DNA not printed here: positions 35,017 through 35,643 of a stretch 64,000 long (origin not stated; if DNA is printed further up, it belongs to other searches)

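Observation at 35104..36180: Priming sugar transferase fused to a degenerate GGDEF-like domain that keeps the RxxD I-site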

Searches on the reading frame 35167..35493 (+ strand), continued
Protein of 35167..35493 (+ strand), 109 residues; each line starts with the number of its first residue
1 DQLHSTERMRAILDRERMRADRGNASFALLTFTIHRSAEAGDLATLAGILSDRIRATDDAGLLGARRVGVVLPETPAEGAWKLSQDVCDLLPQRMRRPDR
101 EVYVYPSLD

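Call 76: find_encoding_contigs(protein=P0247, flank=10000, max_places=1)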
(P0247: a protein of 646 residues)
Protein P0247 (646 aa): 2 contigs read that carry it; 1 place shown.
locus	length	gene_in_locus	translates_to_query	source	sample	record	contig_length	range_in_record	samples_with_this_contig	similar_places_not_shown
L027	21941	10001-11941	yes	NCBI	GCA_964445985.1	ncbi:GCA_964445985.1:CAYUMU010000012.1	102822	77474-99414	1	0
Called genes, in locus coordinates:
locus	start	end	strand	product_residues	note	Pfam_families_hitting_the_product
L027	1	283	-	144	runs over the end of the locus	PF00572:Ribosomal_L13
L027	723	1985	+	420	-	PF05222:AlaDh_PNT_N, PF01262:AlaDh_PNT_C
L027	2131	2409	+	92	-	PF12769:PNTB_4TM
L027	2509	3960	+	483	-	PF02233:PNTB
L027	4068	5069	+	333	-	PF09234:DUF1963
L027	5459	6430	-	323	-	PF07963:N_methyl, PF07596:SBP_bac_10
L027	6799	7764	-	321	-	PF07963:N_methyl, PF07596:SBP_bac_10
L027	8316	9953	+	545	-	-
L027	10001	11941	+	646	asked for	PF02397:Bac_transf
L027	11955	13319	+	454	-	PF01943:Polysacc_synt (weak), PF13440:Polysacc_synt_3 (weak)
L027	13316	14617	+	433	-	PF04932:Wzy_C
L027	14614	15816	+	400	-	PF13579:Glyco_trans_4_4, PF13439:Glyco_transf_4 (weak), PF20706:GT4-conflict, PF00534:Glycos_transf_1, PF13692:Glyco_trans_1_4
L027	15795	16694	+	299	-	PF03808:Glyco_tran_WecG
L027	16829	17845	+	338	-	PF01073:3Beta_HSD, PF01370:Epimerase, PF05368:NmrA (weak), PF13460:NAD_binding_10 (weak), PF16363:GDP_Man_Dehyd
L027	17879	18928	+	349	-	PF13641:Glyco_tranf_2_3 (weak), PF00535:Glycos_transf_2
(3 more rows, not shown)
